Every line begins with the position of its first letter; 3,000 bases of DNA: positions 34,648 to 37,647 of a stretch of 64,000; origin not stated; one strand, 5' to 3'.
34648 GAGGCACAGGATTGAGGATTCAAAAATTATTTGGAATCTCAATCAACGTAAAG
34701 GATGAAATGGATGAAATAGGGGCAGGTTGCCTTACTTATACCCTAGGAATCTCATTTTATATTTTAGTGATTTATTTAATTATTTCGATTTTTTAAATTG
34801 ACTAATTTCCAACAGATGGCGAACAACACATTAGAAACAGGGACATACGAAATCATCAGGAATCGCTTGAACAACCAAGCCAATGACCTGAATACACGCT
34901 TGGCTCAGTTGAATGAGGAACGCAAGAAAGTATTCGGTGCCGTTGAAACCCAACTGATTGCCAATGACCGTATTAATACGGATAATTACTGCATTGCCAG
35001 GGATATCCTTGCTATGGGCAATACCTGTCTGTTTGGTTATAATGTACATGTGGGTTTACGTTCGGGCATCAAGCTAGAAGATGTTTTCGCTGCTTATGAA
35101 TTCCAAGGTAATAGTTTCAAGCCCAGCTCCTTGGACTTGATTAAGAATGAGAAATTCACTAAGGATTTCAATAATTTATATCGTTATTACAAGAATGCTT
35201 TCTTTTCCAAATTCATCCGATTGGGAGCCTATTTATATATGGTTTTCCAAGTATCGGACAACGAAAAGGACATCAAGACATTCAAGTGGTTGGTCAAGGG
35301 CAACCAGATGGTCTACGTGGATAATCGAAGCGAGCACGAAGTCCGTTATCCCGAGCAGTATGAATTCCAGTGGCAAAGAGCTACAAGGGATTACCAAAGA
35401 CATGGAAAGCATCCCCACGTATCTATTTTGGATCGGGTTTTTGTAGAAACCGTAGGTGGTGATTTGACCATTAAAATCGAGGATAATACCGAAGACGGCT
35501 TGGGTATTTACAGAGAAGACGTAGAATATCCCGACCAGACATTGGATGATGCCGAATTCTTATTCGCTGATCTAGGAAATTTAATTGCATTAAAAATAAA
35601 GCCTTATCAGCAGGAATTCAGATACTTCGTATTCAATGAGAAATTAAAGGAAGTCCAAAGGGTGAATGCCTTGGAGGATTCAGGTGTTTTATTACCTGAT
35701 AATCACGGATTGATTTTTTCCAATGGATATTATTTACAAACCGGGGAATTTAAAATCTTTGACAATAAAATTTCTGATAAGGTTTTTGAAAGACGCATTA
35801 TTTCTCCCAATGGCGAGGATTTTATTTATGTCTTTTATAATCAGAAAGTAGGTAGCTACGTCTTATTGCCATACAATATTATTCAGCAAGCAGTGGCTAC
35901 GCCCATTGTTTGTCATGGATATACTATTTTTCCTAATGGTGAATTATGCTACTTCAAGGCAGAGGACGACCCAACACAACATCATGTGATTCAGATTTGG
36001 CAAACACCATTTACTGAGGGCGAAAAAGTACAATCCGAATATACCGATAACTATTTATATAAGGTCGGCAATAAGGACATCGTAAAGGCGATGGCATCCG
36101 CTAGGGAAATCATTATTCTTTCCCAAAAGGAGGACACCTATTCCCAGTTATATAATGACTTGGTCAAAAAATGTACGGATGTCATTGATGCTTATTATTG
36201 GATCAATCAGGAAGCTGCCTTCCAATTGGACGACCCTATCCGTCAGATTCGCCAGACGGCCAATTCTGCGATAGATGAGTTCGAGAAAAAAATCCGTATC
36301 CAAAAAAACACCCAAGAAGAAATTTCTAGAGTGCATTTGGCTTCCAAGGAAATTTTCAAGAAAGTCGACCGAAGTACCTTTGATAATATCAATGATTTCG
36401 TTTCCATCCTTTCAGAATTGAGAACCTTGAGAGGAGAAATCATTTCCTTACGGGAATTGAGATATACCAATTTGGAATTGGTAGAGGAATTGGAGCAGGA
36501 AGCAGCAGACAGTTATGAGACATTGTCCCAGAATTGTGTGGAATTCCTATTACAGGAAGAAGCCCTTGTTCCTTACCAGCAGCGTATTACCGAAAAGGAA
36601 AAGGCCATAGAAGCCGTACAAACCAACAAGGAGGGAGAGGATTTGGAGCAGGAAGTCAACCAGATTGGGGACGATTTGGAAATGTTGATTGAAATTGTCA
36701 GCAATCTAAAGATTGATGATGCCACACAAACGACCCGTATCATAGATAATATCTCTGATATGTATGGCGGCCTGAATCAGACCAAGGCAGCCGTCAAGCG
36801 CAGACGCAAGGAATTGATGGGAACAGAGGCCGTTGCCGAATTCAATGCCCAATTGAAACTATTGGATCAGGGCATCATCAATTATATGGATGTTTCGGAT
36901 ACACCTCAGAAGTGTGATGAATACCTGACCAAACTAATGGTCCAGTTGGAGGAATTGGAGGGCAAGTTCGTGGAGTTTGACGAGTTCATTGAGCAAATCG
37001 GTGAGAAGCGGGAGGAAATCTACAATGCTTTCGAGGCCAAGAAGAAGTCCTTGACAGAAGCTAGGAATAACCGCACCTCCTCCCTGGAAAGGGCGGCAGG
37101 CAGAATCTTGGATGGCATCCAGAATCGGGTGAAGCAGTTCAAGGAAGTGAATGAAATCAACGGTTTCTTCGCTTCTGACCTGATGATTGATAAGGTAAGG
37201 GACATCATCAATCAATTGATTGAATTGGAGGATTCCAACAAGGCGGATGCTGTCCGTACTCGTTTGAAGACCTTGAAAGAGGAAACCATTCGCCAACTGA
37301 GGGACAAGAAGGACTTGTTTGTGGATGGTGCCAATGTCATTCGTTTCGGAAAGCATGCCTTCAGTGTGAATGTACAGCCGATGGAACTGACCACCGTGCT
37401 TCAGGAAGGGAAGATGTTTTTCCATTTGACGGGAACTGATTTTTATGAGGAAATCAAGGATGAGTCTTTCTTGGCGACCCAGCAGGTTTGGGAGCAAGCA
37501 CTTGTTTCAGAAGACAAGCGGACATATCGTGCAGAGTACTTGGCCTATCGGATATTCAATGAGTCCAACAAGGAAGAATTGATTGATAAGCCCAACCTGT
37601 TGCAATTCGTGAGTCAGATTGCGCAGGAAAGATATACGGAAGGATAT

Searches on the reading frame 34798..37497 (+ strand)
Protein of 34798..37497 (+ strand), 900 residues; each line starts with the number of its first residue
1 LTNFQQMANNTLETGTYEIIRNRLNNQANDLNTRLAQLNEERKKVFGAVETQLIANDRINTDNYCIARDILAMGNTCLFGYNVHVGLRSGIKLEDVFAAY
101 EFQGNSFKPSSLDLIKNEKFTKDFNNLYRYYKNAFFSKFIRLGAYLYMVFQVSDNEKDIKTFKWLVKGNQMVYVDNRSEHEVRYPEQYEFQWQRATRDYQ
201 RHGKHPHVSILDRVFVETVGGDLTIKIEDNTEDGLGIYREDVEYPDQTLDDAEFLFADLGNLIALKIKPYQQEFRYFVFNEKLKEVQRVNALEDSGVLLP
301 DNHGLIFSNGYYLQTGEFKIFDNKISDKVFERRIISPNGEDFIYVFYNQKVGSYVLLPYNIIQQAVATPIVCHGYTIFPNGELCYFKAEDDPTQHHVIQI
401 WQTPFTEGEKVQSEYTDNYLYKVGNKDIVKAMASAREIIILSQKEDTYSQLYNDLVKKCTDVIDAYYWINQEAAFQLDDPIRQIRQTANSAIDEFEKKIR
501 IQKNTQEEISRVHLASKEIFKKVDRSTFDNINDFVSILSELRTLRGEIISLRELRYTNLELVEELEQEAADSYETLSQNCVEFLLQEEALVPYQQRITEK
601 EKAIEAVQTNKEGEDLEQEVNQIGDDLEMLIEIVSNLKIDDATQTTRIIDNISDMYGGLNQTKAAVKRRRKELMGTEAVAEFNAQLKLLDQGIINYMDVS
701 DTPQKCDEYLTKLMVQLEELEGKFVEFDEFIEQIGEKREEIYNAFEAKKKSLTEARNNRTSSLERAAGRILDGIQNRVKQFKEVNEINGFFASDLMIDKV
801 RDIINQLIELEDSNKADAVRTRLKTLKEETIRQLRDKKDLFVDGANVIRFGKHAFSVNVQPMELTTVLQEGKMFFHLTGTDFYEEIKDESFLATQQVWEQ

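Call 37: predict_structure(alignment_id=A2)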
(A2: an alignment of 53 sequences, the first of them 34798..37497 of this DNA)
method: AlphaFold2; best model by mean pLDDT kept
length: 900 residues; sequences in the alignment: 53
mean_pLDDT: 84.6   pTM: 0.59
mean pLDDT of the five models: 84.6, 82.5, 81.8, 81.5, 79.5
residues with pLDDT >= 90: 275; 70-90: 560; 50-70: 40; < 50: 25
segments of 3 or more residues with pLDDT < 50: 1-12, 840-842, 857-859
pLDDT, mean of each block of 10 residues (from residue 1): 32 68 93 95 84 91 90 90 82 90 90 87 86 89 90 86 87 88 84 89 81 82 74 68 83 91 92 92 89 90 90 90 82 89 91 92 89 90 90 92 78 78 90 94 83 94 93 93 95 85 89 92 82 88 90 85 91 88 84 87 82 84 86 75 80 85 83 71 81 85 87 86 75 85 88 86 89 86 84 88 91 87 88 69 50 52 74 81 86 82
secondary structure, 60 per line:
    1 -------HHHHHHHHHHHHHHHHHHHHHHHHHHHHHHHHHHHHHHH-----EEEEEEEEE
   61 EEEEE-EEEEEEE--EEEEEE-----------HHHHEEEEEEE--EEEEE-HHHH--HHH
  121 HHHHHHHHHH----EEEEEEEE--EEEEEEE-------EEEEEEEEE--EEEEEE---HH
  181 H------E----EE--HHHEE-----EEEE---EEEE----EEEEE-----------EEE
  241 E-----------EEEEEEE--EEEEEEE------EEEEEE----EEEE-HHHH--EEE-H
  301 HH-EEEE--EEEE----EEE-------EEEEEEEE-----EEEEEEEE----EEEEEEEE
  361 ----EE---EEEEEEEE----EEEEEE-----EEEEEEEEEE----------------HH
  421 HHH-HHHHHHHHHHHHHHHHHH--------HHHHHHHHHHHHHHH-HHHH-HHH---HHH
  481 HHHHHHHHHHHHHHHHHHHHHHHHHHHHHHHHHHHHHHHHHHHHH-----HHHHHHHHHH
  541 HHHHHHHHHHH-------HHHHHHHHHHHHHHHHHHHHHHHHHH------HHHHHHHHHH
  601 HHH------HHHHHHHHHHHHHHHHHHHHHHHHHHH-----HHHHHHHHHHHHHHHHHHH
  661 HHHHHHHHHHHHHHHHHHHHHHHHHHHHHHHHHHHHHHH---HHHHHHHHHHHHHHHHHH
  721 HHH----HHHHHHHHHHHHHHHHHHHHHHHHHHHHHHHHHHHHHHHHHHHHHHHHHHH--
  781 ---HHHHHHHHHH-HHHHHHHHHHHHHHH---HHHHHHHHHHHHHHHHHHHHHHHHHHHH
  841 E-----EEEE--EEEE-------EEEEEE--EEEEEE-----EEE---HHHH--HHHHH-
elements in order (helices of 4 or more, strands of 3 or more residues): H8-46 E52-65 E67-73 E76-81 H93-96 E97-103 E106-110 H112-115 H118-130 E135-142 E145-151 E159-167 E170-175 E207-210 E214-217 E222-226 E238-241 E253-259 E262-268 E275-280 E285-288 H290-293 E296-298 E304-307 E310-313 E318-320 E328-335 E341-348 E353-360 E370-377 E382-387 E393-402 H419-423 H425-442 H451-465 H467-470 H478-525 H531-551 H559-584 H591-603 H610-636 H642-699 H703-723 H728-778 H784-793 H795-809 H813-840 E847-850 E853-856 E864-869 E872-877 E883-885 H889-892 H895-899

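Call 81: fold_search(model_id=the predicted structure, library=pdb)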
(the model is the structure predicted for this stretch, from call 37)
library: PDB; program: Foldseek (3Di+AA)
matches with E <= 10: 497; with E <= 0.001: 16
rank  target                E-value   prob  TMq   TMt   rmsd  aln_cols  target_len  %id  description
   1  8xi3_B                4.3e-05  1.00  0.17  0.34  15.5       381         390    8  Structure of mouse SCMC-14-3-3gama complex (released 2024-10-02)
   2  12dl_HA               7.5e-05  1.00  0.16  0.34  16.3       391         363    8  Native structure of the cytoplasmic lattice (CPL) asymmetric unit from mouse MII eggs (released 2026-04-08)
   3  9d5n_CH               1.3e-04  0.63  0.06  0.08  25.5       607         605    7  48-nm doublet microtubule from Trichomonas vaginalis strain G3 (released 2025-05-14)
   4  9n73_LI               1.4e-04  0.97  0.13  0.18  30.2       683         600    9  SSU processome maturation and disassembly, State G (released 2025-10-29)
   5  8pu0_A                1.8e-04  1.00  0.15  0.12  15.9       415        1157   10  Cryo-EM structure of human Elp123 in complex with tRNA, desulpho-CoA, 5'-deoxyadenosine and methionine (released 2024-04-17)
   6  7rro_e                1.8e-04  0.94  0.09  0.12  19.2       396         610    9  Structure of the 48-nm repeat doublet microtubule from bovine tracheal cilia (released 2021-10-27)
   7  8g2z_0U               2.1e-04  0.95  0.09  0.12  23.3       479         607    9  48-nm doublet microtubule from Tetrahymena thermophila strain CU428 (released 2023-06-14)
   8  8otz_f                2.5e-04  0.89  0.07  0.10  21.9       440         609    9  48-nm repeat of the native axonemal doublet microtubule from bovine sperm (released 2023-11-22)
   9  8to0_BG               2.5e-04  0.75  0.08  0.10  20.7       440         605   10  48-nm repeating structure of doublets from mouse sperm flagella (released 2023-11-01)
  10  8f5p_B                2.7e-04  0.87  0.12  0.10  31.2      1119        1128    9  Structure of Leishmania tarentolae IFT-A (state 2) (released 2022-12-21)
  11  7tbl_A5               3.1e-04  0.89  0.13  0.10  41.2      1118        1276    9  Composite structure of the human nuclear pore complex (NPC) cytoplasmic face generated with a 12A cryo-ET map of the  (released 2022-06-22)
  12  7tbk_A5               3.2e-04  0.87  0.13  0.10  41.2      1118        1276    9  Composite structure of the dilated human nuclear pore complex (NPC) symmetric core generated with a 37A in situ cryo- (released 2022-06-15)
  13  8q9t_C                4.9e-04  0.99  0.13  0.25  16.7       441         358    8  CryoEM structure of a S. Cerevisiae Ski238 complex bound to RNA (released 2023-11-29)
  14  8bvq_B                5.1e-04  1.00  0.15  0.29  16.7       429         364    8  E. coli BAM complex (BamABCDE) bound to darobactin B (released 2023-05-24)
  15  9e2g_2C               5.6e-04  0.93  0.08  0.11  19.9       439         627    9  Cryo-EM structure of 48 nm repeat of microtubule doublet from T. brucei flagellum (released 2025-03-12)
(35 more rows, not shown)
